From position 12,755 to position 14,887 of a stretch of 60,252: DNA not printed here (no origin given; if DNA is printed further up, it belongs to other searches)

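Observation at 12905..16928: Tandem paralogous secreted proteins of unknown family with a putative transglutaminase/papain-like Cys-His-Asp core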

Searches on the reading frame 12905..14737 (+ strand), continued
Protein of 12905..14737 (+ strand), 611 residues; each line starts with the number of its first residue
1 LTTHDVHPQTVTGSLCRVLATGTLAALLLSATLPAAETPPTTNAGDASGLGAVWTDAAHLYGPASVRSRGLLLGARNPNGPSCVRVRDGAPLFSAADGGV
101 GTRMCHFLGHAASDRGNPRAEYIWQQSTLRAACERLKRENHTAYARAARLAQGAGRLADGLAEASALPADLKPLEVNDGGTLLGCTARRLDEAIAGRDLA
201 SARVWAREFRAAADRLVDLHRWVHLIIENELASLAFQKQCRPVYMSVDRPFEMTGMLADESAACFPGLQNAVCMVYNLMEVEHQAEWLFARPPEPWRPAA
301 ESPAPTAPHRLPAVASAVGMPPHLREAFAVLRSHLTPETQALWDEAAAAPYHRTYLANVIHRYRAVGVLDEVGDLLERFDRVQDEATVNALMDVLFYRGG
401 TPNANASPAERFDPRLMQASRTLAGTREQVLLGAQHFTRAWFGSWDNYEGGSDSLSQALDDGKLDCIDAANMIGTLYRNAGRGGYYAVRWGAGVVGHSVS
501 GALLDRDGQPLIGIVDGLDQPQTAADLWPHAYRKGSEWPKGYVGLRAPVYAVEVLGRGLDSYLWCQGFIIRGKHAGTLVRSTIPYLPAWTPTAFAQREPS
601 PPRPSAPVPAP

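Call 43: search_protein_representatives(alignment_id=A1)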
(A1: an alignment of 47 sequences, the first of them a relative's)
Query: 47 sequences, 606 profile positions. Proteins with E-value up to 0.001 (for the whole library): 200; up to 1e-10: 160; up to 1e-30: 106. The best 150 are listed.
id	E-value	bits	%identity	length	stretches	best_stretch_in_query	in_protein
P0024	3.8e-256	867.8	-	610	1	10-603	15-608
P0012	7.2e-249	843.8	-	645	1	16-595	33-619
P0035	1.7e-235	799.7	-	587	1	16-603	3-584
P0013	3.4e-234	795.3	-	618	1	13-602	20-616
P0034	3.3e-225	765.6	-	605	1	29-600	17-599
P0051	1.1e-222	757.3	-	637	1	28-602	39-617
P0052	4.0e-219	745.5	-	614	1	9-599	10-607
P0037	6.8e-215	731.6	-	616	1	8-602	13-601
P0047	1.8e-213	726.9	-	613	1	9-602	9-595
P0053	1.4e-207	707.4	-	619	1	15-601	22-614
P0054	3.0e-203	693.1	-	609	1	32-597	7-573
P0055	7.4e-196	668.7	-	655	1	15-603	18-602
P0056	1.6e-193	661.0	-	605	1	12-597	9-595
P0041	2.8e-193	660.2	-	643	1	210-604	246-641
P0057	4.0e-193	659.7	-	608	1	16-590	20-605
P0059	8.9e-187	638.7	-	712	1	16-598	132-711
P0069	9.7e-171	585.7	-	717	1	36-597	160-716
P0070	1.2e-170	585.5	-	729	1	16-602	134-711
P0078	2.6e-165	567.8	-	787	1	36-600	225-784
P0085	8.2e-156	536.4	-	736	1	39-598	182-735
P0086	8.6e-156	536.4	-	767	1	29-601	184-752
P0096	3.0e-134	465.2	-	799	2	292-590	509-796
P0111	1.5e-88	314.3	-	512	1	21-382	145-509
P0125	5.7e-54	200.1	-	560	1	41-491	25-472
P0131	5.5e-47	177.0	-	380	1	12-232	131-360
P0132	7.8e-46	173.2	-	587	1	39-490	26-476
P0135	1.2e-43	166.0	-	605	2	208-529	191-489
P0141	3.2e-37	144.7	-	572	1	62-494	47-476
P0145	4.1e-33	131.2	-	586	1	138-489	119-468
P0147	2.5e-31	125.3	-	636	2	151-487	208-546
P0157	2.5e-24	102.1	-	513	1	202-497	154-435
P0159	4.9e-24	101.2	-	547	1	148-498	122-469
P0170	7.6e-19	84.1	-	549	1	317-489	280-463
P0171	8.2e-19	84.0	-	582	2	320-497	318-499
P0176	1.1e-17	80.3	-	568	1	258-485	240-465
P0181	1.9e-14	69.6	-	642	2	304-514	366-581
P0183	3.0e-14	68.9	-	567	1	308-499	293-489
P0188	3.2e-13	65.5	-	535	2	305-502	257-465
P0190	6.2e-13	64.5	-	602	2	306-500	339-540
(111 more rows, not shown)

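Call 44: search_protein_families(library=pfam, proteins=[P0125, P0132, P0135, P0141, P0145, P0147, P0157, P0171, P0181, P0190], max_evalue=1)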
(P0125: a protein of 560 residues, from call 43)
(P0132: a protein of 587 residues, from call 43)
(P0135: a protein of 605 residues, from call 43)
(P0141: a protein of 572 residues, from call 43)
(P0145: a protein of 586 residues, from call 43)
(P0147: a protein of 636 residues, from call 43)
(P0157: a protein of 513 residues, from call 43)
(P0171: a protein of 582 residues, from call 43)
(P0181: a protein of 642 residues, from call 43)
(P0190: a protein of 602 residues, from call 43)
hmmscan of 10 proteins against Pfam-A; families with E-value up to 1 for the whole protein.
P0125 (560 aa): 1 family
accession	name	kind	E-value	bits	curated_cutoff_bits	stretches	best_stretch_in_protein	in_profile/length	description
PF07923.18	N1221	-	0.15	11.6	27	0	336-387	54-101/289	N1221-like protein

P0132 (587 aa): 0 families

P0135 (605 aa): 1 family
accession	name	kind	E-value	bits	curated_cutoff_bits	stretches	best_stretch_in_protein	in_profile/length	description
PF24938.1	DUF7755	-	0.26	11.2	27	1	297-335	61-99/150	Domain of unknown function (DUF7755)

P0141 (572 aa): 1 family
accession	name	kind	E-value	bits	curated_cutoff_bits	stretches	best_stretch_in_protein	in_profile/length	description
PF15799.10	CCD48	-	0.25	10.1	30.4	1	317-390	285-359/578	Coiled-coil domain-containing protein 48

P0145 (586 aa): 3 families
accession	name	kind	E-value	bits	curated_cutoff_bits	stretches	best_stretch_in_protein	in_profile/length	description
PF06469.16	DUF1088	-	0.042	14.1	27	1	327-384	38-95/170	Neurobeachin-like, DUF1088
PF13475.11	DUF4116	-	0.15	12.1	24.9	0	117-144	10-38/49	Domain of unknown function (DUF4116)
PF07823.17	CPDase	-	0.19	11.9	21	1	157-250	93-185/199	Cyclic phosphodiesterase-like protein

P0147 (636 aa): 1 family
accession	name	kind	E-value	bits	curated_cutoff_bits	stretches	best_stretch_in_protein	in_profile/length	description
PF19462.4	DUF5999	-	0.2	12.1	27.5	1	44-69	10-35/57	Family of unknown function (DUF5999)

P0157 (513 aa): 2 families
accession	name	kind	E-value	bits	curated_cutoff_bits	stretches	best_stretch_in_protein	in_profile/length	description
PF20988.2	SidF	-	0.0041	15.7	27.1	1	80-163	457-541/839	Phosphoinositide phosphatase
PF24655.1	DUF7645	-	0.098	13.1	27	1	85-119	4-38/62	Domain of unknown function (DUF7645)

P0171 (582 aa): 0 families

P0181 (642 aa): 0 families

P0190 (602 aa): 0 families
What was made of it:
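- On Transglutaminase-like / papain-like cysteine peptidase superfamily: No such hit at E up to 1 for 10 distant relatives (call 44).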

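Call 47: find_related_loci(query=A1, collection=genome_contigs, flank=8000)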
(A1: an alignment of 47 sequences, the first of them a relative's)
Query A1 (594 aa) in genome_contigs; peptide patterns used: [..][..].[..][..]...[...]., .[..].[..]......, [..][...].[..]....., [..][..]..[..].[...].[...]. (x = any residue, [..] = any of these).
195 stretches matched a pattern; 49 encode a relative of the query (tblastn E <= 1e-3); 42 distinct loci.
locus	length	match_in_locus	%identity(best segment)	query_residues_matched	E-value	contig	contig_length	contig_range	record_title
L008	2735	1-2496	48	20-589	2e-164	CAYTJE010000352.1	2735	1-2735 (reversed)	MAG TPA_asm: uncultured Anaerolineales bacterium isolate SRP141376_co1_325 genome assembly, contig: NODE_55290_length_27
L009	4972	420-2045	45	33-576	3e-148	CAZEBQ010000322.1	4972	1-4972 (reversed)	MAG TPA_asm: uncultured Anaerolineales bacterium isolate binchicken_co211_250 genome assembly, contig: NODE_14408_length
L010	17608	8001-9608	44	33-570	3e-141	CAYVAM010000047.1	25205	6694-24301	MAG TPA_asm: uncultured Anaerolineales bacterium isolate binchicken_co211_313 genome assembly, contig: NODE_1179_length_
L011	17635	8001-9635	44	18-570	5e-143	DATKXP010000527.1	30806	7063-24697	MAG TPA_asm: Phycisphaerae bacterium isolate SMAG_U14195 k141_194874, whole genome shotgun sequence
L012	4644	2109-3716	43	35-570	6e-133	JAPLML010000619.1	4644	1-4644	MAG: Planctomycetota bacterium isolate LacPavin_0920_SED3_MAG_68_11 LacPavin_0920_SED3_scaffold_785834, whole genome sho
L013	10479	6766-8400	45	18-570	3e-149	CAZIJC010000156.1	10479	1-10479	MAG TPA_asm: uncultured Anaerolineales bacterium isolate SRP068000_co4_80 genome assembly, contig: NODE_9763_length_1047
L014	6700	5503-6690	48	30-431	1e-106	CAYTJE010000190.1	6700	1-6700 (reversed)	MAG TPA_asm: uncultured Anaerolineales bacterium isolate SRP141376_co1_325 genome assembly, contig: NODE_19271_length_67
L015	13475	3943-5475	40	46-570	8e-106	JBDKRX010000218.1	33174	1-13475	MAG: Phycisphaerales bacterium isolate 5_bin.222_R1 c_000000093686, whole genome shotgun sequence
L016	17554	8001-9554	39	51-570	7e-106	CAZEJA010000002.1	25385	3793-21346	MAG TPA_asm: uncultured Planctomycetaceae bacterium isolate binchicken_co97_120 genome assembly, contig: NODE_7973_lengt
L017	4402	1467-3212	38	14-587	7e-105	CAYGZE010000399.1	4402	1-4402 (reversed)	MAG TPA_asm: uncultured Anaerolineales bacterium isolate ERP119294_co1_415 genome assembly, contig: NODE_33335_length_44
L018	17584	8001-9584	36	28-570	3e-102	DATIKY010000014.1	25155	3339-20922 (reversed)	MAG TPA_asm: Sedimentisphaerales bacterium isolate SMAG_U15730 k141_48655, whole genome shotgun sequence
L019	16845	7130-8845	37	13-594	4e-100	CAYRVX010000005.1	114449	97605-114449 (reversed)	MAG TPA_asm: uncultured Planctomycetaceae bacterium isolate SRP068000_co1_610 genome assembly, contig: NODE_78_length_11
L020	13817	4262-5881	36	46-589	9e-102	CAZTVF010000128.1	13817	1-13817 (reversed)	MAG TPA_asm: uncultured Planctomycetaceae bacterium isolate SRP272421_co2_511 genome assembly, contig: NODE_14787_length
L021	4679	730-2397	36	7-579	1e-98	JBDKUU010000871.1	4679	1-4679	MAG: Phycisphaerales bacterium isolate 8_bin.166 c_000001516401, whole genome shotgun sequence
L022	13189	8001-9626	39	51-593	4e-98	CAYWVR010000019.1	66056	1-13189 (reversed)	MAG TPA_asm: uncultured Anaerolineales bacterium isolate SRP141376_co2_43 genome assembly, contig: NODE_1109_length_6605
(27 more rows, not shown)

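Call 63: list_cluster_members(proteins=[P0125, P0145, P0157, P0159, P0170, P0176, P0181, P0183, P0188, P0135])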
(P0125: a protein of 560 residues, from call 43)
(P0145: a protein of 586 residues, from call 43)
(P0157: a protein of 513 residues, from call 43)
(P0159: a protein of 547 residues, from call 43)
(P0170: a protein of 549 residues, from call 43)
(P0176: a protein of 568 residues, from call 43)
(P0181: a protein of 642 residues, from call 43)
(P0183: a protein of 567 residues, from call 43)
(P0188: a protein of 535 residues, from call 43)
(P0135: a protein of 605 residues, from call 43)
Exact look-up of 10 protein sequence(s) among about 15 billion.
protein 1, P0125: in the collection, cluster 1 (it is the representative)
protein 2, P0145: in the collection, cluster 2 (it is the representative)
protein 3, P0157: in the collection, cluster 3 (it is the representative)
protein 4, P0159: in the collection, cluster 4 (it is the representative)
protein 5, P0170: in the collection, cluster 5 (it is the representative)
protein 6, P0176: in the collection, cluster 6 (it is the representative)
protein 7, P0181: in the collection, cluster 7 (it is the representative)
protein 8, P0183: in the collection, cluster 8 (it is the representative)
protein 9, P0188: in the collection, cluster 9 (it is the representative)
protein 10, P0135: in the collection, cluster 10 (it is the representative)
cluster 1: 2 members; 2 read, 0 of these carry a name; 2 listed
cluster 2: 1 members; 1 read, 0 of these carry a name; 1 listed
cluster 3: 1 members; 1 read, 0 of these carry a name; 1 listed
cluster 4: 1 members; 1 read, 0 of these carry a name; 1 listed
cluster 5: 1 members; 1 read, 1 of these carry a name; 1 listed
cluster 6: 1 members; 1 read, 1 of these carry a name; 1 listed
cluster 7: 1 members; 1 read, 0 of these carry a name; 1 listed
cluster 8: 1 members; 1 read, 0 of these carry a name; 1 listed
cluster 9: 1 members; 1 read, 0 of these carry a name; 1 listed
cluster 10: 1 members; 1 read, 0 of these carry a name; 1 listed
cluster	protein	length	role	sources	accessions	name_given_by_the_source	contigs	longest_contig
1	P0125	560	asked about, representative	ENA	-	-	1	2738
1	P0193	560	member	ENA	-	-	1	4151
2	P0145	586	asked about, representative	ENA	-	-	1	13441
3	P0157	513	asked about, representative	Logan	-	-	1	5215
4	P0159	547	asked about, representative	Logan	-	-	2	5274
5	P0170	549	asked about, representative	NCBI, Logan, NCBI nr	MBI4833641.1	MAG: hypothetical protein HY811_02320 [Planctomycetes bacterium] | hypothetical protein [Planctomycetota bacterium]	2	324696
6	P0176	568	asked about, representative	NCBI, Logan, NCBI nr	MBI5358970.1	MAG: hypothetical protein HZA48_00125 [Planctomycetes bacterium] | hypothetical protein [Planctomycetota bacterium]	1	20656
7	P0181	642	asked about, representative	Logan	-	-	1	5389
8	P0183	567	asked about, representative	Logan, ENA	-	-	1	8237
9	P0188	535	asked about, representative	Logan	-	-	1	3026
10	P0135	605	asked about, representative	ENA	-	-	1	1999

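Call 64: find_encoding_contigs(protein=P0170, flank=8000, max_places=2)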
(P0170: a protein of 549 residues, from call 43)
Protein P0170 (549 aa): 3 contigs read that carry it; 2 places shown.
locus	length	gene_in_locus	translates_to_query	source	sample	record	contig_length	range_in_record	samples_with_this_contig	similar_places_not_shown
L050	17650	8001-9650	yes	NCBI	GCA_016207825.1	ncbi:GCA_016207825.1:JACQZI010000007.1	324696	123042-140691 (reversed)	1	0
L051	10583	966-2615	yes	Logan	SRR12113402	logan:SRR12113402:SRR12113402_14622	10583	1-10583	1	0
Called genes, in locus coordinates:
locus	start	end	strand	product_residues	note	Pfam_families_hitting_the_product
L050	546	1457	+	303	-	PF00041:fn3 (faint)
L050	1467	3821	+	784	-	PF00498:FHA, PF16697:Yop-YscD_cpl, PF13517:FG-GAP_3 (faint), PF13570:Beta-prop_ACSF4 (weak), PF13360:PQQ_2, PF13570:Beta-prop_ACSF4, PF25292:Beta-prop_CGLA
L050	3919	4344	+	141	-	-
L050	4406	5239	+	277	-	-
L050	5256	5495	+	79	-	-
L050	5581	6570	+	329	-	PF16697:Yop-YscD_cpl, PF00498:FHA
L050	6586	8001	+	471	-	-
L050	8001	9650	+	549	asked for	-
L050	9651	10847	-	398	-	PF02470:MlaD, PF28544:Helical_needle, PF27164:Aq_493_lipo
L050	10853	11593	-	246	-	PF00005:ABC_tran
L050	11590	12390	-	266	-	PF02405:MlaE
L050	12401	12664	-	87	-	-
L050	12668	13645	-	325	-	PF12705:PDDEXK_1, PF01930:Cas_Cas4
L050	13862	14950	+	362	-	PF00365:PFK, PF01513:NAD_kinase (faint)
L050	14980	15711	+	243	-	PF12705:PDDEXK_1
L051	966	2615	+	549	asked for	-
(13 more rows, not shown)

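Call 65: find_encoding_contigs(protein=P0176, flank=8000, max_places=2)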
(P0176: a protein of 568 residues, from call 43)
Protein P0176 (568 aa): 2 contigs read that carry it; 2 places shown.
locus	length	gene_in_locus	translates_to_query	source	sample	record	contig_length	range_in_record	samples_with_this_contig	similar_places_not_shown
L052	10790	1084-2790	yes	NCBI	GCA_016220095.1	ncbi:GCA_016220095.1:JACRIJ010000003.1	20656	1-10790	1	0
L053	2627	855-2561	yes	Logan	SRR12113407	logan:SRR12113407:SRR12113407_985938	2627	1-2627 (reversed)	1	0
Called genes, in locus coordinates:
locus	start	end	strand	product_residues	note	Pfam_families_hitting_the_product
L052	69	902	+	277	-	PF01522:Polysacc_deac_1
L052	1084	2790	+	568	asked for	-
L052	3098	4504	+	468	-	PF18073:Zn_ribbon_LapB, PF13481:AAA_25, PF03796:DnaB_C, PF06745:ATPase, PF23442:DUF7125 (weak), PF25199:nSTAND_NTPase5 (weak), PF13401:AAA_22, PF05362:Lon_C, +2 more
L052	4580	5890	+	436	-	PF03446:NAD_binding_2, PF03721:UDPG_MGDP_dh_N, PF00984:UDPG_MGDP_dh, PF03720:UDPG_MGDP_dh_C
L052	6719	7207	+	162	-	PF02699:YajC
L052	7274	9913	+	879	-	PF07549:Sec_GG (faint), PF21760:SecD_1st (weak), PF22599:SecDF_P1_head, PF02355:SecD_SecF_C, PF03176:MMPL (weak), PF02355:SecD_SecF_C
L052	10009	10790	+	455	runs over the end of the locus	PF01476:LysM, PF23457:LysM2_NFP (faint), PF01476:LysM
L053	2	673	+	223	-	?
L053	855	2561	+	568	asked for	-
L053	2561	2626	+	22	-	?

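Call 80: search_protein_families(library=pfam, proteins=[P0059, P0069, P0070, P0078, P0085, P0086, P0096, P0041, P0111, P0131], max_evalue=0.01)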
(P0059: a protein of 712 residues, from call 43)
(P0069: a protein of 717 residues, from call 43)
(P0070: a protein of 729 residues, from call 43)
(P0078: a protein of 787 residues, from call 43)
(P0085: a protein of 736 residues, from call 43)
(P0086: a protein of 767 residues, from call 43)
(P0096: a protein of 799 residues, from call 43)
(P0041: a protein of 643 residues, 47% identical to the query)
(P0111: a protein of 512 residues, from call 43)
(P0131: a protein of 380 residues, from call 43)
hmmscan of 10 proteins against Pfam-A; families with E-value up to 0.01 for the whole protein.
P0059 (712 aa): 0 families

P0069 (717 aa): 1 family
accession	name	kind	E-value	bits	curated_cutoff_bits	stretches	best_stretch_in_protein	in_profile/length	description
PF13493.11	DUF4118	-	0.0024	18.1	28.4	1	25-109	6-90/107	Domain of unknown function (DUF4118)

P0070 (729 aa): 0 families

P0078 (787 aa): 0 families

P0085 (736 aa): 0 families

P0086 (767 aa): 0 families

P0096 (799 aa): 0 families

P0041 (643 aa): 1 family
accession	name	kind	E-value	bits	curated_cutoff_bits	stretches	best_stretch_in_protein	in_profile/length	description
PF13385.13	Laminin_G_3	-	5.1e-23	82.3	27.6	1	64-219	4-150/151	Concanavalin A-like lectin/glucanases superfamily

P0111 (512 aa): 1 family
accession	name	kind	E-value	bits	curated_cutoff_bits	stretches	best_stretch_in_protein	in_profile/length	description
PF13493.11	DUF4118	-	0.0016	18.6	28.4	1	18-112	1-94/107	Domain of unknown function (DUF4118)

P0131 (380 aa): 0 families
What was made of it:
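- Tried and rejected: Pfam scans of 10 distant relatives and of 10 longer members found no transglutaminase model (calls 44, 80).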

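Call 82: search_protein_families(library=padloc, proteins=[window:12905-14737:+], max_evalue=0.01)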
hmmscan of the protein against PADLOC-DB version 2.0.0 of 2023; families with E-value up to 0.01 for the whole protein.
window:12905-14737:+ (611 aa): 0 families

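Call 83: search_protein_families(library=phrogs, proteins=[window:12905-14737:+], max_evalue=0.01)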
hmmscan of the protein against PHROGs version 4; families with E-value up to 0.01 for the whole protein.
window:12905-14737:+ (611 aa): 0 families
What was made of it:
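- Tried and rejected: PADLOC and PHROGs gave nothing (calls 82, 83).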
